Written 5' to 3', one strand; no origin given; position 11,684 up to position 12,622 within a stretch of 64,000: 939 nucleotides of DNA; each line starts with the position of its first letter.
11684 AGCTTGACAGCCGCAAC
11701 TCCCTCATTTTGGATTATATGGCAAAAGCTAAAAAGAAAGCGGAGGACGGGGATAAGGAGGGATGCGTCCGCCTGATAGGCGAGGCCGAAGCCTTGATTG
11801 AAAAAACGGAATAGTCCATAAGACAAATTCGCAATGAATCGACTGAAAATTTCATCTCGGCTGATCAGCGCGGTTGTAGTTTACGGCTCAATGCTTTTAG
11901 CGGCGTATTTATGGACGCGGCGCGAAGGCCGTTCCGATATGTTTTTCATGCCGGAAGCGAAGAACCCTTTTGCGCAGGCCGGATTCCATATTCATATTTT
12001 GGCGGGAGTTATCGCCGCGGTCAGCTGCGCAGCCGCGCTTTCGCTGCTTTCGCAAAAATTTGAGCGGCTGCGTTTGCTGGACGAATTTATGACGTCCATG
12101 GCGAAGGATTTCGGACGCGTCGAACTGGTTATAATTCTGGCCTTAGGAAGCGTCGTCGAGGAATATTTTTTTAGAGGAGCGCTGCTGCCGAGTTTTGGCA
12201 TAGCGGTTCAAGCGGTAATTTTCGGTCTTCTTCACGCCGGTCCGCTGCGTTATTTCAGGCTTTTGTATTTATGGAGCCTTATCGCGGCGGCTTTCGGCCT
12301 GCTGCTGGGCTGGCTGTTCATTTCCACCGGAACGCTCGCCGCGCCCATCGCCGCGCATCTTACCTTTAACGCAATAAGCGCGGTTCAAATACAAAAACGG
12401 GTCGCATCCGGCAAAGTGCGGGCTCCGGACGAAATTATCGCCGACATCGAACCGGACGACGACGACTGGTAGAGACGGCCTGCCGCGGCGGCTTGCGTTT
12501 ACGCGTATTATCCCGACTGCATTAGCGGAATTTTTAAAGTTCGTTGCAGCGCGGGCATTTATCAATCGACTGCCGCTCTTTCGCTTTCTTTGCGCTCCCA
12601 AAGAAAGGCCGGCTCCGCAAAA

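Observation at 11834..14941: MYXO-CTERM-like 'GC + hydrophobic helix + basic cluster' tails on three exported proteins, next to a CPBP intramembrane protease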

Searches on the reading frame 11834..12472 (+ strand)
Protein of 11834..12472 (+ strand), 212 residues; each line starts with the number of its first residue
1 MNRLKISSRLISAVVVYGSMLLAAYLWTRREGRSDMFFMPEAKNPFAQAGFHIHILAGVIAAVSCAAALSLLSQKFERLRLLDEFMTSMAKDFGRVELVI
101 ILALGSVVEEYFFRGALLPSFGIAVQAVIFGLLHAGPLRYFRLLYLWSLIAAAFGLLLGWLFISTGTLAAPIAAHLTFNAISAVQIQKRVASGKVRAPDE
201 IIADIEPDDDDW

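Call 5: search_protein_families(library=ncbifam, proteins=[window:11834-12472:+], max_evalue=1)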
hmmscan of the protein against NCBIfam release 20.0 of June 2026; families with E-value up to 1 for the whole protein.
window:11834-12472:+ (212 aa): 10 families
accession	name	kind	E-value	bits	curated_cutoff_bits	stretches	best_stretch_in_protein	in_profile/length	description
NF041647.1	ABC_perm_CPBP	equivalog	8.1e-10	38.1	435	1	22-185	469-633/636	ABC transporter permease subunit/CPBP intramembrane protease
NF050068.1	Rv0804_CPBP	equivalog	5.4e-07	29.4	200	1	102-184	99-191/197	Rv0804 family intramembrane glutamic endopeptidase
TIGR04162.1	exo_VPEID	exception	0.00018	20.6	150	1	104-184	424-505/516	exosortase E/protease, VPEID-CTERM system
NF033192.3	CPBP_JDVT_MrtJ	equivalog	0.00024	21.8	75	1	123-181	41-94/98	JDVT-CTERM system glutamic-type intramembrane protease MrtJ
NF046050.1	CPBP_fam_MroQ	equivalog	0.013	14.9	270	1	125-184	171-222/243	intramembrane glutamic endopeptidase MroQ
TIGR00439.2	FtsX_Gneg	equivalog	0.038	13.2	255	1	43-106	214-276/292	permease-like cell division protein FtsX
NF040914.1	Mrt_core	domain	0.04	14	100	1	123-185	47-104/108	myxosortase family intramembrane protease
NF040589.1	CPBP_Synerg_MrtS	equivalog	0.046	13.9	130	1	46-179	24-160/170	Synerg-CTERM system glutamic-type intramembrane protease MrtS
NF047635.1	CPBP_Sphingo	equivalog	0.069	12.5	225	1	120-183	170-235/237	CPBP family intramembrane glutamic endopeptidase, BDIM_20840 family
NF040674.1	CPBP_fam_MrtP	equivalog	0.27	10.7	250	1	155-184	319-348/354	myxosortase MrtP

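Call 6: search_protein_families(library=pfam, proteins=[window:11834-12472:+], max_evalue=0.1)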
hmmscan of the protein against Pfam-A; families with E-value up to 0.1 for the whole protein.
window:11834-12472:+ (212 aa): 1 family
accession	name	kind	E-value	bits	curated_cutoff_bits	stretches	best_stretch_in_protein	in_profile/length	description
PF02517.21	Rce1-like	-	3.1e-13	50.3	22.4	1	97-181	7-93/93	Type II CAAX prenyl endopeptidase Rce1-like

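Call 9: find_encoding_contigs(protein=window:11834-12472:+, flank=10000, max_places=6)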
Protein window:11834-12472:+ (212 aa): 3 contigs read that carry it; 3 places shown.
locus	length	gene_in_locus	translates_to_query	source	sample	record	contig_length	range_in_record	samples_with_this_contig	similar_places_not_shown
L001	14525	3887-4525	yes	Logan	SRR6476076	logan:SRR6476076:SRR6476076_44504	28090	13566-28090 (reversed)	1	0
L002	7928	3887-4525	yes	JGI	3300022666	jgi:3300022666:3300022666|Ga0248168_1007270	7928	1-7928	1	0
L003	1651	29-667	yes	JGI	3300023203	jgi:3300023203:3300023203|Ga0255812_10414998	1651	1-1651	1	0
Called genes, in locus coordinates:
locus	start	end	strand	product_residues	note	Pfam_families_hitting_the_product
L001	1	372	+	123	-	?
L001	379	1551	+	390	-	-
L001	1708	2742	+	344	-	-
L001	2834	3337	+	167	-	PF08334:T2SSG (weak)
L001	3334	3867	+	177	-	PF00672:HAMP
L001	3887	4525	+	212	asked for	PF02517:Rce1-like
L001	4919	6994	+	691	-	-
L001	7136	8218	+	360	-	-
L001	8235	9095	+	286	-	PF00398:RrnaAD, PF01135:PCMT (weak), PF08241:Methyltransf_11 (weak), PF13649:Methyltransf_25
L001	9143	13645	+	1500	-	-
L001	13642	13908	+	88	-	PF16256:DUF4911 (weak)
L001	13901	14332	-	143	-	PF05154:TM2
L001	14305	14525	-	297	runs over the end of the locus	-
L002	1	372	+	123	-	?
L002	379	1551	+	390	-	-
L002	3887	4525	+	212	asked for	PF02517:Rce1-like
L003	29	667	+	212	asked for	PF02517:Rce1-like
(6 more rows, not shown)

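Call 13: find_homologous_proteins(query=window:11834-12472:+)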
Query window:11834-12472:+ (212 aa): 13 proteins with E <= 0.001 among 2219 candidates.
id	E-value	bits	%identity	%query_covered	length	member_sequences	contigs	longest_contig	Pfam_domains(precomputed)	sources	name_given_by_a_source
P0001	1.9e-107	376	100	83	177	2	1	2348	PF02517.22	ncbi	-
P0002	1.4e-93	330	86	83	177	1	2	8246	PF02517.22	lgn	-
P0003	3.3e-10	58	33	65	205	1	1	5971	PF02517.22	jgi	jgi:membrane protease YdiL (CAAX protease family)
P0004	6.2e-9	54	35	58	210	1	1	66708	PF02517.22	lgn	-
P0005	1.1e-8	53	35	57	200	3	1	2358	PF02517.22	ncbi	-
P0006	8.7e-8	50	34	62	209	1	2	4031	PF02517.22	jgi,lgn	jgi:membrane protease YdiL (CAAX protease family)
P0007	1.2e-7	50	30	68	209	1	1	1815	PF02517.22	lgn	-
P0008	1.2e-7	50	28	62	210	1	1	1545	PF02517.22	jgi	jgi:membrane protease YdiL (CAAX protease family)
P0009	1.5e-7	50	39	53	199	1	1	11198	PF02517.22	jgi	jgi:membrane protease YdiL (CAAX protease family)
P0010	3.2e-7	49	46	36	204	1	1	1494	PF02517.22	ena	-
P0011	4.6e-7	48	38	53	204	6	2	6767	PF02517.22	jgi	jgi:membrane protease YdiL (CAAX protease family)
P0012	9.6e-7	47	34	49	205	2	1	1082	PF02517.22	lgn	-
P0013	1.3e-6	47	37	53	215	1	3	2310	PF02517.22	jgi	jgi:membrane protease YdiL (CAAX protease family)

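Call 14: find_encoding_contigs(protein=P0002, flank=10000, max_places=3)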
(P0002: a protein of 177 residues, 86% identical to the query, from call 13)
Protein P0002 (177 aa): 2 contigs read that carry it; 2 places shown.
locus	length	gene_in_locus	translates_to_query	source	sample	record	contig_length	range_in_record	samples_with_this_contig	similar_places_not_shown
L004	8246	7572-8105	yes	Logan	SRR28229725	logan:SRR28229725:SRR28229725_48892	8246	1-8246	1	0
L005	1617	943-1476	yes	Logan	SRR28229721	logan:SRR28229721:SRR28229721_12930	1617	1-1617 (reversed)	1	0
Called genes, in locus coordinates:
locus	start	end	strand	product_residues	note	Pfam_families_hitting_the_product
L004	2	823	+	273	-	?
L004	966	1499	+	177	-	PF01252:Peptidase_A8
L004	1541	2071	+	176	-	PF01252:Peptidase_A8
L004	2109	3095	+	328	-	PF01790:LGT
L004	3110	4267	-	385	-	PF03781:FGE-sulfatase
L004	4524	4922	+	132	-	PF03061:4HBT (weak)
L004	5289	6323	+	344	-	-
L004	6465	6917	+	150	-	PF08334:T2SSG (weak)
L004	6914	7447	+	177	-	PF00672:HAMP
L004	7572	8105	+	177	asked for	PF02517:Rce1-like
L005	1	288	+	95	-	?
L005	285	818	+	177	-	PF00672:HAMP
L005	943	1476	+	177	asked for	PF02517:Rce1-like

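Call 15: find_encoding_contigs(protein=P0004, flank=10000, max_places=3)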
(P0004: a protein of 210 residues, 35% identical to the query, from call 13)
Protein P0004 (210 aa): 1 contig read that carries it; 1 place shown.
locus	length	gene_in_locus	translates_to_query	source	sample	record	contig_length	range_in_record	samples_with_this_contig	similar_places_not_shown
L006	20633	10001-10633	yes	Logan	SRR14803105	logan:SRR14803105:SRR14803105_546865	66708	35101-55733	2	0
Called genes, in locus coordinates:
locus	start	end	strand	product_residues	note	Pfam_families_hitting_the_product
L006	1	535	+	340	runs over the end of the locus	PF01636:APH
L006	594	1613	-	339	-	PF01208:URO-D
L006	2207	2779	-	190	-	PF00156:Pribosyltran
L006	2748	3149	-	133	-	-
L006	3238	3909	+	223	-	-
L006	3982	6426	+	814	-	PF20437:LonC_helical, PF13654:AAA_32, PF20436:LonB_AAA-LID, PF05362:Lon_C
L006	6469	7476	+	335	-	PF01073:3Beta_HSD, PF01370:Epimerase, PF02719:Polysacc_synt_2 (weak), PF04321:RmlD_sub_bind, PF05368:NmrA, PF07993:NAD_binding_4, PF13460:NAD_binding_10, PF16363:GDP_Man_Dehyd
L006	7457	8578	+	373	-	PF04055:Radical_SAM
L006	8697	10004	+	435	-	PF01663:Phosphodiest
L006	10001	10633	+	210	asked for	PF02517:Rce1-like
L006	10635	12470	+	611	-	-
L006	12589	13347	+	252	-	-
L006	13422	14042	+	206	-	PF00753:Lactamase_B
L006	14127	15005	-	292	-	PF12849:PBP_like_2, PF13531:SBP_bac_11 (weak), PF12727:PBP_like (weak)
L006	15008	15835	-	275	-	PF02673:BacA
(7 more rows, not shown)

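Call 44: search_protein_representatives(protein=window:11834-12472:+)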
Query: 212 residues. Proteins with E-value up to 0.001 (for the whole library): 1502; up to 1e-10: 220; up to 1e-30: 2. The best 150 are listed.
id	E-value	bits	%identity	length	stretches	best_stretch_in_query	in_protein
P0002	4.6e-94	330.4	86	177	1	36-211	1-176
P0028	3.1e-33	131.8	39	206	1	13-203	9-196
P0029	1.0e-29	120.4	34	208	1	8-205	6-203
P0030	3.4e-23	99.1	37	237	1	9-192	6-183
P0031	7.7e-21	91.4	35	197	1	14-199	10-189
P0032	1.7e-20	90.3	36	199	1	13-190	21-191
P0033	2.8e-20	89.5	35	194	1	8-189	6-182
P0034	6.4e-18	81.9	41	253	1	13-184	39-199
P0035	4.9e-17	79.0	40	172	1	57-192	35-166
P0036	5.7e-17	78.7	38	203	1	10-182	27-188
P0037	9.4e-17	78.0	36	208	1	7-188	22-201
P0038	2.3e-16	76.8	34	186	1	11-188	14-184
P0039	2.3e-16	76.8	36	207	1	21-196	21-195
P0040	3.0e-16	76.4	35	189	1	51-186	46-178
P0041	3.5e-16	76.2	37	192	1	13-197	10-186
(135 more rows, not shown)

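Call 46: find_homologous_proteins(query=A2, max_evalue=1e-10)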
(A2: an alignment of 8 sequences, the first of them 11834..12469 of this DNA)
Query A2 (8 sequences) (212 aa, profile of the alignment): 148 proteins with E <= 1e-10 among 8000 candidates; the best 120 are listed.
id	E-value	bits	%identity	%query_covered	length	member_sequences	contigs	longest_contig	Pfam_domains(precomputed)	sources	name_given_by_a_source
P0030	2.1e-79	284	35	87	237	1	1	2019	PF02517.22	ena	-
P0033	1.1e-78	282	34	89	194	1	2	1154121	PF02517.22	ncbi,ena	-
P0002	1.9e-70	255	86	83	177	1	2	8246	PF02517.22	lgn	-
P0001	1.2e-69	252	100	83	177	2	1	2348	PF02517.22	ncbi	-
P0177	1.1e-59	220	33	87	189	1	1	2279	PF02517.22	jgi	jgi:membrane protease YdiL (CAAX protease family)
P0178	7.3e-59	217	32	94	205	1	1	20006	PF02517.22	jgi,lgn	-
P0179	4.9e-58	214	33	88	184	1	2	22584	PF02517.22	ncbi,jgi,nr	ncbi:MAG: CPBP family intramembrane metalloprotease [Deltaproteobacteria bacterium]|nr:CPBP family i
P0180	1.9e-57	212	32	67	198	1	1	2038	PF02517.22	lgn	-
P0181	1.5e-56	209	34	89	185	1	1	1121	PF02517.22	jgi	jgi:membrane protease YdiL (CAAX protease family)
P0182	3.1e-56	208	35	83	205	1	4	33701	PF02517.22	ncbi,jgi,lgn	-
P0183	2.6e-55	205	31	88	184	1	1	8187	PF02517.22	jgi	jgi:CAAX protease family protein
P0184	3.7e-51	192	40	65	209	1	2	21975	PF02517.22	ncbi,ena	-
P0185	2.3e-48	183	44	53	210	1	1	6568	PF02517.22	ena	-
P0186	1.0e-45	174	35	85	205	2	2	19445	PF02517.22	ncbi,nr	ncbi:MAG: CPBP family intramembrane metalloprotease [bacterium]|nr:CPBP family intramembrane metallo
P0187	1.4e-45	174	39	75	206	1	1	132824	PF02517.22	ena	-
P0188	4.3e-45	172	30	75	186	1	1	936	PF02517.22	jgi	-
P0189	6.2e-45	171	34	83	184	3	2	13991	PF02517.22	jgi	jgi:hypothetical protein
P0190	9.4e-45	171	30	85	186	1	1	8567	PF02517.22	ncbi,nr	ncbi:MAG TPA: type II CAAX endopeptidase family protein [Polyangia bacterium]|nr:type II CAAX endope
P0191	1.4e-44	170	39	83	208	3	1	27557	PF02517.22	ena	-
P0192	1.7e-44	170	37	86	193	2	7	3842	PF02517.22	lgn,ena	-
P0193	1.8e-44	170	31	76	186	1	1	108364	PF02517.22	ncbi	ncbi:MAG TPA: type II CAAX endopeptidase family protein [Polyangia bacterium]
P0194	3.4e-44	169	38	83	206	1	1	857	PF02517.22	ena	-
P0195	3.9e-44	169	34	83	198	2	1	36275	PF02517.22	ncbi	ncbi:MAG TPA: CPBP family intramembrane glutamic endopeptidase [Myxococcota bacterium]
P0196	5.1e-44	168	36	80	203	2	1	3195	PF02517.22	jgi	-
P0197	6.8e-44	168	37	82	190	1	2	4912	PF02517.22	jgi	jgi:membrane protease YdiL (CAAX protease family)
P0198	1.1e-43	167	39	83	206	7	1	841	PF02517.22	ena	-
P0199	1.3e-43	167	38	83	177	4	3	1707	PF02517.22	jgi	jgi:hypothetical protein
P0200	1.7e-43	167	31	78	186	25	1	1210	PF02517.22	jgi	jgi:membrane protease YdiL (CAAX protease family)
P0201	1.9e-43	167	35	80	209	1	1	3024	PF02517.22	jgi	jgi:hypothetical protein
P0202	2.7e-43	166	35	90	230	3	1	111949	PF02517.22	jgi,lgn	-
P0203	2.8e-43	166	28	82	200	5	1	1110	PF02517.22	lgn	-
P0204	2.8e-43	166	37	59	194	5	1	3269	PF02517.22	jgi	jgi:uncharacterized protein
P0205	2.9e-43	166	31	78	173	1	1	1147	PF02517.22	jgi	-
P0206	2.9e-43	166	51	40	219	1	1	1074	PF02517.22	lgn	-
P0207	3.0e-43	166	37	62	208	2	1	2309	PF02517.22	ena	-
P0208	3.2e-43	166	36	80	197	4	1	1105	PF02517.22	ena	-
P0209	3.5e-43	166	36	81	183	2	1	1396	PF02517.22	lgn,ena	-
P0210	3.9e-43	166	41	53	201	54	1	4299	PF02517.22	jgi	-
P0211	4.4e-43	165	35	83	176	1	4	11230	PF02517.22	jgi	jgi:membrane protease YdiL (CAAX protease family)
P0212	4.9e-43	165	32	75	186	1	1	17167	PF02517.22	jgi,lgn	-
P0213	5.2e-43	165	35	84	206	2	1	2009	PF02517.22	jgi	jgi:hypothetical protein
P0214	5.8e-43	165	34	78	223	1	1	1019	PF02517.22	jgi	jgi:membrane protease YdiL (CAAX protease family)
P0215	6.3e-43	165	40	48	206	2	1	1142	PF02517.22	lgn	-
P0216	6.6e-43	165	45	38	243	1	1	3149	PF02517.22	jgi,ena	-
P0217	7.1e-43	165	30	76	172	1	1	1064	PF02517.22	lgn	-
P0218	8.8e-43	164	36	89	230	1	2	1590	PF02517.22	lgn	-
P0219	1.3e-42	164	34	81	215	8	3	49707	PF02517.22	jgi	jgi:hypothetical protein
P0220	1.4e-42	164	45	36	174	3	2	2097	PF02517.22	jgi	jgi:hypothetical protein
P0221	1.5e-42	164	29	83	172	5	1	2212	PF02517.22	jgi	jgi:membrane protease YdiL (CAAX protease family)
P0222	2.5e-42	163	27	82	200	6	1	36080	PF02517.22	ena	-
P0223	2.6e-42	163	36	85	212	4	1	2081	PF02517.22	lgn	-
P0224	2.8e-42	163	28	75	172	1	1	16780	PF02517.22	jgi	jgi:membrane protease YdiL (CAAX protease family)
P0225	3.7e-42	162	33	83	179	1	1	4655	PF02517.22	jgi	jgi:membrane protease YdiL (CAAX protease family)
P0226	4.0e-42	162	30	84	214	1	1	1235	PF02517.22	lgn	-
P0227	5.9e-42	162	35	89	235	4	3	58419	PF02517.22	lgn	-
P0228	6.2e-42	162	37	83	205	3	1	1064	PF02517.22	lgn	-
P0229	6.3e-42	162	34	80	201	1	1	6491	PF02517.22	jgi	jgi:membrane protease YdiL (CAAX protease family)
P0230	7.4e-42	161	33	89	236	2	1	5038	PF02517.22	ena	-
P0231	8.6e-42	161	45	45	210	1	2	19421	PF02517.22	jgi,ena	-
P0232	8.9e-42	161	35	84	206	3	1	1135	PF02517.22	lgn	-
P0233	1.2e-41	161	40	40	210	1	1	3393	PF02517.22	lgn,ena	-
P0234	1.2e-41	161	34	58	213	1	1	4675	PF02517.22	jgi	jgi:uncharacterized protein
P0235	1.6e-41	160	31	85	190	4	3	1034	PF02517.22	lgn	-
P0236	1.8e-41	160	44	49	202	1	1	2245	PF02517.22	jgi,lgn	-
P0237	1.9e-41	160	37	84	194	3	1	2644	PF02517.22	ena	-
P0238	2.0e-41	160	32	84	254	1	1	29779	PF02517.22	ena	-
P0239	3.3e-41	159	38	84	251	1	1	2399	PF02517.22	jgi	jgi:membrane protease YdiL (CAAX protease family)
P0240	4.8e-41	159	32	86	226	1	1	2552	PF02517.22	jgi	-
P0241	6.0e-41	158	32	83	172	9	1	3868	PF02517.22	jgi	jgi:membrane protease YdiL (CAAX protease family)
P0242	7.0e-41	158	34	80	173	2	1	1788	PF02517.22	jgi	jgi:membrane protease YdiL (CAAX protease family)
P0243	7.5e-41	158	36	83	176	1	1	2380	PF02517.22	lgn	-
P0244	9.8e-41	158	36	52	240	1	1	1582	PF02517.22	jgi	-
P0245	1.0e-40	158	31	90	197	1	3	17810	PF02517.22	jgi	jgi:membrane protease YdiL (CAAX protease family)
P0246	1.1e-40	158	34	82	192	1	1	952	PF02517.22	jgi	jgi:membrane protease YdiL (CAAX protease family)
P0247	1.1e-40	158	37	53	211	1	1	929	PF02517.22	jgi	jgi:hypothetical protein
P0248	1.5e-40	157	35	80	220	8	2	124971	PF02517.22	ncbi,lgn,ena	-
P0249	1.9e-40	157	35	50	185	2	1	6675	PF02517.22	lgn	-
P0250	2.3e-40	157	35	84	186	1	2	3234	PF02517.22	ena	-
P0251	3.5e-40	156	40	51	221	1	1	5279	PF02517.22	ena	-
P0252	3.8e-40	156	48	44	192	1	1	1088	PF02517.22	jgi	jgi:membrane protease YdiL (CAAX protease family)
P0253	5.2e-40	155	39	61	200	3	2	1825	PF02517.22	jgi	jgi:hypothetical protein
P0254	7.3e-40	155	42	39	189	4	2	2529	PF02517.22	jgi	jgi:hypothetical protein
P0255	7.4e-40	155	39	57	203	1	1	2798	PF02517.22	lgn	-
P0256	7.5e-40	155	47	45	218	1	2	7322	PF02517.22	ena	-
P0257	7.8e-40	155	32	84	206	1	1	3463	PF02517.22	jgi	-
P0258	8.5e-40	155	30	84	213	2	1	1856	PF02517.22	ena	-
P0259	1.1e-39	154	34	83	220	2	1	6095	PF02517.22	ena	-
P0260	1.1e-39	154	34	85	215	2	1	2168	PF02517.22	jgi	jgi:membrane protease YdiL (CAAX protease family)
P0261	1.3e-39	154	33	80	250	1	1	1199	PF02517.22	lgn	-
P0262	1.4e-39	154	44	49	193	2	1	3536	PF02517.22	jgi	jgi:uncharacterized protein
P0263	1.6e-39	154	47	35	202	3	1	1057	PF02517.22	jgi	-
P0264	2.3e-39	153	45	42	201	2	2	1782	PF02517.22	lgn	-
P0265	2.7e-39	153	31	81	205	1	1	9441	PF02517.22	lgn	-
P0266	2.8e-39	153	36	58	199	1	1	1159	PF02517.22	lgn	-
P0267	3.2e-39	153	37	51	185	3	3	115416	PF02517.22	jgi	-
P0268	4.2e-39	152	44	49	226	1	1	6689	PF02517.22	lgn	-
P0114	5.7e-39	152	48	44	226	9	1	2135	PF02517.22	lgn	-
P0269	8.2e-39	151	34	83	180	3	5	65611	PF02517.22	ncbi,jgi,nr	ncbi:MAG: CPBP family intramembrane metalloprotease [Deltaproteobacteria bacterium]|jgi:membrane pro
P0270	8.7e-39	151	34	62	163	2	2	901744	PF02517.22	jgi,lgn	-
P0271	1.0e-38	151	42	47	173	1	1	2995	PF02517.22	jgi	-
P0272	1.2e-38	151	30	81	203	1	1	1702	PF02517.22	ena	-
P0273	1.8e-38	150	30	96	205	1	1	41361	PF02517.22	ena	-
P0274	1.9e-38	150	37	55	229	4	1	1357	PF02517.22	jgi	jgi:membrane protease YdiL (CAAX protease family)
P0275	2.2e-38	150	44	47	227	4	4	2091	PF02517.22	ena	-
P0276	4.4e-38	149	30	83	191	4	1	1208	PF02517.22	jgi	jgi:membrane protease YdiL (CAAX protease family)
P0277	5.8e-38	149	39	53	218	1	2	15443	PF02517.22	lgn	-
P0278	1.5e-37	147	31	84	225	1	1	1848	PF02517.22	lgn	-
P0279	3.0e-37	146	35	78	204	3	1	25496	PF02517.22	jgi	-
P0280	3.1e-37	146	34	87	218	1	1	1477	PF02517.22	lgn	-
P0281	6.9e-37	145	32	59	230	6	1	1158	PF02517.22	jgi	jgi:hypothetical protein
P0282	1.2e-36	144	43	47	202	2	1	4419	PF02517.22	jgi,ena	-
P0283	1.2e-36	144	39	47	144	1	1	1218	PF02517.22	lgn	-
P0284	1.9e-36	144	28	87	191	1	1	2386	PF02517.22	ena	-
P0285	4.5e-36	142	33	88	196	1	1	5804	PF02517.22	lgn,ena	-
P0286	2.1e-35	140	31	89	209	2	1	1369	PF02517.22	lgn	-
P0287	2.9e-34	137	33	94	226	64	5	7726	PF02517.22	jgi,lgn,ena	jgi:membrane protease YdiL (CAAX protease family)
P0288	1.3e-33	134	39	53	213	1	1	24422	PF02517.22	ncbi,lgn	-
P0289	4.7e-33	133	46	39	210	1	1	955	PF02517.22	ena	-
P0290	9.8e-32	128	30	94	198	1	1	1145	PF02517.22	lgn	-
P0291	1.7e-31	128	36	49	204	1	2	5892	PF02517.22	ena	-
